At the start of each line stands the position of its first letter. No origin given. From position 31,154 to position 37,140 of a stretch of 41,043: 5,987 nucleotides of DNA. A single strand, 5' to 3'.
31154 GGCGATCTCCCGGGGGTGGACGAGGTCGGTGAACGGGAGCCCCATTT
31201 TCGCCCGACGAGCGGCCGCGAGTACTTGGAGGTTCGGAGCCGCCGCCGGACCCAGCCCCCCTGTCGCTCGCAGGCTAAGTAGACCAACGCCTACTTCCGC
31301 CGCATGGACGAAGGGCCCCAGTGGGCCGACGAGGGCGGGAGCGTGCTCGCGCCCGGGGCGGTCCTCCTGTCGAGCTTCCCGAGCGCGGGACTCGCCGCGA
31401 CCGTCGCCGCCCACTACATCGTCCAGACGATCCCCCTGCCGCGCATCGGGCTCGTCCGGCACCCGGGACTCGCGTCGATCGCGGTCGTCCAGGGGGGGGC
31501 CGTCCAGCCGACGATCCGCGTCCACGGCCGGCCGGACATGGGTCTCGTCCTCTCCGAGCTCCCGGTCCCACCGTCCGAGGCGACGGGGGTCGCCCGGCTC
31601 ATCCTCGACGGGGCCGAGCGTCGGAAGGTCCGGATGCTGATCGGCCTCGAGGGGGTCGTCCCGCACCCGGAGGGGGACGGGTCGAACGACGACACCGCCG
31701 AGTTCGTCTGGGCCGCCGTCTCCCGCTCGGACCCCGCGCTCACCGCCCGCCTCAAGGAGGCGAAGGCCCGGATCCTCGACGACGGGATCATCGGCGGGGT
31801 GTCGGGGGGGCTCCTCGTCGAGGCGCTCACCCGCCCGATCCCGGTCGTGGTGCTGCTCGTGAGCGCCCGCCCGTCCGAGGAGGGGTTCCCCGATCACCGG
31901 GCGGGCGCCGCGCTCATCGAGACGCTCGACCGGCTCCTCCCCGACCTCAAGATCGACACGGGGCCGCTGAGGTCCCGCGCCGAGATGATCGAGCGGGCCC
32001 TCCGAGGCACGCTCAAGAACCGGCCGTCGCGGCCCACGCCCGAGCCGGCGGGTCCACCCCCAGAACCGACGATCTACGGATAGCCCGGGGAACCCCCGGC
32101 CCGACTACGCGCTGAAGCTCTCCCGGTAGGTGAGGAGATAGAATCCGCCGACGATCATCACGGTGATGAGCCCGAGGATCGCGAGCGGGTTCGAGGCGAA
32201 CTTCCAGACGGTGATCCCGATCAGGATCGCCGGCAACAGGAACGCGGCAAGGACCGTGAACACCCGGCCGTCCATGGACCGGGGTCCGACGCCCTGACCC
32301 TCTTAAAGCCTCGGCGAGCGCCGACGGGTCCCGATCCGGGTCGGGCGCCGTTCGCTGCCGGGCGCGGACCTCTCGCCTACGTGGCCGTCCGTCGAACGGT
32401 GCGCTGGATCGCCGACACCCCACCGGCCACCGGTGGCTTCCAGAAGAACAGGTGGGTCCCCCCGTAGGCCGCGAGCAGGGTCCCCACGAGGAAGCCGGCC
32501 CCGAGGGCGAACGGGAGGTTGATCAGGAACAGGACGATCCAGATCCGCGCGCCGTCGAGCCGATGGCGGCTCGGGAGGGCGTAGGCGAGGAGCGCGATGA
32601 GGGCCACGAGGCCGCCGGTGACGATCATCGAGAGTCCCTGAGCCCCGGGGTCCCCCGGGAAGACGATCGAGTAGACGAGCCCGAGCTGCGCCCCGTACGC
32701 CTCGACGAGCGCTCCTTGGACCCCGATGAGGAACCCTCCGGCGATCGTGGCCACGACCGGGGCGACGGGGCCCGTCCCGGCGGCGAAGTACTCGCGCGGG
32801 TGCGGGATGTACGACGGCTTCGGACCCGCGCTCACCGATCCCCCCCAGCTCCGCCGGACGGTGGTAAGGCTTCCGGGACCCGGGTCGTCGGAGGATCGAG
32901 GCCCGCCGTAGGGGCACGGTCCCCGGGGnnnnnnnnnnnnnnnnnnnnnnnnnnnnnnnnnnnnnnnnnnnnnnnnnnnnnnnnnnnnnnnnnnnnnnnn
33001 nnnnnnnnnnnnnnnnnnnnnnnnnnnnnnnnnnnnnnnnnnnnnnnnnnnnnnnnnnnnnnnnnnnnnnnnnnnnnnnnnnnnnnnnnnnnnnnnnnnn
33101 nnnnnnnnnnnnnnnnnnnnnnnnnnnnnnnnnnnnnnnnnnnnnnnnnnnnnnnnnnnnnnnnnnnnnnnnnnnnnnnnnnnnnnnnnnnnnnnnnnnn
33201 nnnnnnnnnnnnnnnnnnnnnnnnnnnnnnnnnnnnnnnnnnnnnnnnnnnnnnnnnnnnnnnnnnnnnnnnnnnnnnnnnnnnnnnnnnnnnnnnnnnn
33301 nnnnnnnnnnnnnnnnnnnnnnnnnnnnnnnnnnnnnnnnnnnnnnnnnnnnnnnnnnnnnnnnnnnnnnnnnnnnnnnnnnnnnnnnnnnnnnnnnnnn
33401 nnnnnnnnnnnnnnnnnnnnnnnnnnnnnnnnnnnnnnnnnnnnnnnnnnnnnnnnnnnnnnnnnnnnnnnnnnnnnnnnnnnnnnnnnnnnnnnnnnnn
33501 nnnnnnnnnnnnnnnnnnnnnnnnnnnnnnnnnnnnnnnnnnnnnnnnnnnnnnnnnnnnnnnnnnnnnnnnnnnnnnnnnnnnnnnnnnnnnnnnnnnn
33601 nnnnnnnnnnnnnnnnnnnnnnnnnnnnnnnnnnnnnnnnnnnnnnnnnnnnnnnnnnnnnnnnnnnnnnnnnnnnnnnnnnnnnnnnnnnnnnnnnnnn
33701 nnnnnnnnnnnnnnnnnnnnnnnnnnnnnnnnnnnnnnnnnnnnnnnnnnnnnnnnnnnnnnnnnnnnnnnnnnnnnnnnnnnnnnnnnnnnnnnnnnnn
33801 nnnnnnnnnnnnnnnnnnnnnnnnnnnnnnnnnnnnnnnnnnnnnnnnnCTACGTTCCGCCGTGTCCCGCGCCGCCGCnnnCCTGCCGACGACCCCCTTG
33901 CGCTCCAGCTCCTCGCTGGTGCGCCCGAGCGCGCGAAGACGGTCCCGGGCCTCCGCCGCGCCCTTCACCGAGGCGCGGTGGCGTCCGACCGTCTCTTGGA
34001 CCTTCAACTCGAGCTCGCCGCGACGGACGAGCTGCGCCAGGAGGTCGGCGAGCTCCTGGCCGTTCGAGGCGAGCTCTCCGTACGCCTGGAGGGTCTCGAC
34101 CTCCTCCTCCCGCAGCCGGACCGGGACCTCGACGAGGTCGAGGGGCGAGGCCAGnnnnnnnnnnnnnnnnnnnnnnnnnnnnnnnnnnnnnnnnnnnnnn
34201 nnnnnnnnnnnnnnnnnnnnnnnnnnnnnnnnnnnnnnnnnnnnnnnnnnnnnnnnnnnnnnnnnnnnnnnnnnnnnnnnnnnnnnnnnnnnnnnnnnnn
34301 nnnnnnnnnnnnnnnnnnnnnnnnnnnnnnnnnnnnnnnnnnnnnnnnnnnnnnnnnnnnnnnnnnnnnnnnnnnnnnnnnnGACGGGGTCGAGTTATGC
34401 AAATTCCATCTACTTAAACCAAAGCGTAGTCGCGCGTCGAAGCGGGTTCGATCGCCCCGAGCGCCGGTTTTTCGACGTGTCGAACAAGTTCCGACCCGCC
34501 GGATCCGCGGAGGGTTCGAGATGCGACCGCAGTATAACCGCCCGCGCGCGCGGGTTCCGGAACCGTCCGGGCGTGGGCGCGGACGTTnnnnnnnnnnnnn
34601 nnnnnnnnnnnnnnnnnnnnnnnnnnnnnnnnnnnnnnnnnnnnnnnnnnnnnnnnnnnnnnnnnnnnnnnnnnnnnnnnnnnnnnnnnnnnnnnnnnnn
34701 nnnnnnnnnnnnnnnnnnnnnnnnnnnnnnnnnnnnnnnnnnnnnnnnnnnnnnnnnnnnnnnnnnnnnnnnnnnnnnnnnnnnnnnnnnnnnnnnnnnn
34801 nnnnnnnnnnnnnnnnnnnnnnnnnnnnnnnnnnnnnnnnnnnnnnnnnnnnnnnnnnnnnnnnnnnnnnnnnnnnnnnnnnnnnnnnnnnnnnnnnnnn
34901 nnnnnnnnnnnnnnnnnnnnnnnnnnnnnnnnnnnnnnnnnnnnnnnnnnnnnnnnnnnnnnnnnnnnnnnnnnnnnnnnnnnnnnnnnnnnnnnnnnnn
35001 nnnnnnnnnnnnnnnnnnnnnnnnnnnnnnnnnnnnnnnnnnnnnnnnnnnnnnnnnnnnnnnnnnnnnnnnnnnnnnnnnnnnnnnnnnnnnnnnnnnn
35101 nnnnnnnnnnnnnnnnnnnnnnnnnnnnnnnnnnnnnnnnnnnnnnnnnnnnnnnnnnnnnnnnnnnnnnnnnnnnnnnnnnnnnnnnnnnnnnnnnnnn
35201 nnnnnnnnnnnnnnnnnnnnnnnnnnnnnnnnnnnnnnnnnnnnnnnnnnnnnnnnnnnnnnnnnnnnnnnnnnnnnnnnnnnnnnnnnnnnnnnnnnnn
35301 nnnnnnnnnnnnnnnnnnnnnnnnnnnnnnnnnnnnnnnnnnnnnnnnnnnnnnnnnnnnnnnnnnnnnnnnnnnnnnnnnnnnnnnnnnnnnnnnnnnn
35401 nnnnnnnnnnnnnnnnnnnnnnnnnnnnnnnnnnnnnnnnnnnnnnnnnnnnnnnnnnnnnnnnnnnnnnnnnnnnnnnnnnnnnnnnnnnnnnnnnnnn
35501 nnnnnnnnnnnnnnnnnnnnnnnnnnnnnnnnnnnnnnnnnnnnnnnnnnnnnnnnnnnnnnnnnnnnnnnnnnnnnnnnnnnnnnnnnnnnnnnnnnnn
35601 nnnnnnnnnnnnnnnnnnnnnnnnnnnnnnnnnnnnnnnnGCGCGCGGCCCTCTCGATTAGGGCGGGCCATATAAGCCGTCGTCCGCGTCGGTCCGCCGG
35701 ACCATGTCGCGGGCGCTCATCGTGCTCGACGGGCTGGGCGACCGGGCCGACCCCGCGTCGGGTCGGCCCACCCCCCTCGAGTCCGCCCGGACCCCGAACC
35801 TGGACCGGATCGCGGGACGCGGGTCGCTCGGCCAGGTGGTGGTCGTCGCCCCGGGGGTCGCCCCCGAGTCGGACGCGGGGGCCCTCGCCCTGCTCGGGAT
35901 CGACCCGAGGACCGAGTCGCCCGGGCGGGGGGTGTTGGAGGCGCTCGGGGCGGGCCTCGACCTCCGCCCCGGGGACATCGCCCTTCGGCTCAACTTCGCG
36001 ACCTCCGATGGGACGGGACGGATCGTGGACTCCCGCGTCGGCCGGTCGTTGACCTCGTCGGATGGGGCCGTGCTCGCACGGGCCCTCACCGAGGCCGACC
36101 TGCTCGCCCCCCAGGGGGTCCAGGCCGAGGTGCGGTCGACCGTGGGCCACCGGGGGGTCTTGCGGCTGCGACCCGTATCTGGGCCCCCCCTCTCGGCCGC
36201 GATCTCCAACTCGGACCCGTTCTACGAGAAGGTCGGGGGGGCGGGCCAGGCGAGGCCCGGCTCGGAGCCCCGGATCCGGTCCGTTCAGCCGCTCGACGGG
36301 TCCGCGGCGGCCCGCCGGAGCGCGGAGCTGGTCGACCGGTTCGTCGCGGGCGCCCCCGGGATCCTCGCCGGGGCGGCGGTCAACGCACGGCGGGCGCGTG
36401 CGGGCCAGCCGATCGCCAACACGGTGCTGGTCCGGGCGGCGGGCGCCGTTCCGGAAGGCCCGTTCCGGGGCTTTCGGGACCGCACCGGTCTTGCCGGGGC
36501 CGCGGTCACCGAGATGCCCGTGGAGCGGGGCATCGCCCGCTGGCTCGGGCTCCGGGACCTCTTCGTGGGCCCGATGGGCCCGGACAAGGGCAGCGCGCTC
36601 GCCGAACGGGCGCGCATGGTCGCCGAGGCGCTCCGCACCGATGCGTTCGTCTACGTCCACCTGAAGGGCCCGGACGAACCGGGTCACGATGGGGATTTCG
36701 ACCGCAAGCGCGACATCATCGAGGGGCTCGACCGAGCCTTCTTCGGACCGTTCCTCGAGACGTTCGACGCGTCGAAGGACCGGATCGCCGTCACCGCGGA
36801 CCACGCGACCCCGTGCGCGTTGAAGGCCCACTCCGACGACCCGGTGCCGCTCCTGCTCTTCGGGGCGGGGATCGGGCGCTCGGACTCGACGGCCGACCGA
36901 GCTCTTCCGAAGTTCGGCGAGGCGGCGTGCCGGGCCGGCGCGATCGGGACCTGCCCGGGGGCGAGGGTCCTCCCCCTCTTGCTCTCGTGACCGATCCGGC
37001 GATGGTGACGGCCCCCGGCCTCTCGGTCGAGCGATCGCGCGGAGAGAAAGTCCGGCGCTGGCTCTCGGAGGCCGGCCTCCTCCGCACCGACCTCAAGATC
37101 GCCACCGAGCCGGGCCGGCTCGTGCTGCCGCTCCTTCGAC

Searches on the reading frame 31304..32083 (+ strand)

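Call 14: search_protein_families(library=pfam, proteins=[window:31304-32083:+], max_evalue=0.001)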
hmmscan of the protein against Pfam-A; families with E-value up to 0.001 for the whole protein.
window:31304-32083:+ (259 aa): 1 family
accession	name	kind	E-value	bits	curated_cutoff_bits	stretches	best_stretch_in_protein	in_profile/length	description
PF09754.15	PAC2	-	3e-26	93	25.8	1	21-233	1-211/215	PAC2 family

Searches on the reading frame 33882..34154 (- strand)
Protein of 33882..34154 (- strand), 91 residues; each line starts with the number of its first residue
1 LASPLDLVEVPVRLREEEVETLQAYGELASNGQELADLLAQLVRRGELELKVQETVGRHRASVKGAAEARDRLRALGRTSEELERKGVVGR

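Call 69: search_protein_families(library=pfam, proteins=[window:33882-34154:-], max_evalue=1)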
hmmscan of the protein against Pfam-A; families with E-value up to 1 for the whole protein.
seq(91 aa): 1 family
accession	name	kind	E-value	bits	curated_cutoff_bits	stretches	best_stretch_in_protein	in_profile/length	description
PF09476.15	Pilus_CpaD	-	0.16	12.1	31.1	1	26-86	50-113/200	Pilus biogenesis CpaD protein (pilus_cpaD)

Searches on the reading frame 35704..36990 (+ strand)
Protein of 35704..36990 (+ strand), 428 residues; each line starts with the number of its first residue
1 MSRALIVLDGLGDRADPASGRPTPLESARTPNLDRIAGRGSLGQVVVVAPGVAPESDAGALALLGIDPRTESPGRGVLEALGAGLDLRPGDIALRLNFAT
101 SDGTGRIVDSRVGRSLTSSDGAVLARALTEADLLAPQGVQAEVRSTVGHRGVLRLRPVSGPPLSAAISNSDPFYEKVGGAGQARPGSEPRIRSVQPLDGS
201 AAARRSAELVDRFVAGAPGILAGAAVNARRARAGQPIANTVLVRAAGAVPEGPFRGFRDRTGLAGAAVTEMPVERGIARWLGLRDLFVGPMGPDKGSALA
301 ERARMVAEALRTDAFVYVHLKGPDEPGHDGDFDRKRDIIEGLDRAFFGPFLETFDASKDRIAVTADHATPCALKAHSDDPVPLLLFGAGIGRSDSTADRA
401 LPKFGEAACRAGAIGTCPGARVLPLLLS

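Call 14: search_protein_families(library=pfam, proteins=[window:35704-36990:+], max_evalue=0.001)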
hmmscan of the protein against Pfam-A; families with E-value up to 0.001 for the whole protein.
window:35704-36990:+ (428 aa): 2 families
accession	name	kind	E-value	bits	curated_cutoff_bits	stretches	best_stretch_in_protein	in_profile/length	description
PF10143.14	PhosphMutase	-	7.7e-36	124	21.5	1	37-227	1-170/170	2,3-bisphosphoglycerate-independent phosphoglycerate mutase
PF01676.23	Metalloenzyme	-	7.3e-30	104.7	24.3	1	4-392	4-227/252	Metalloenzyme superfamily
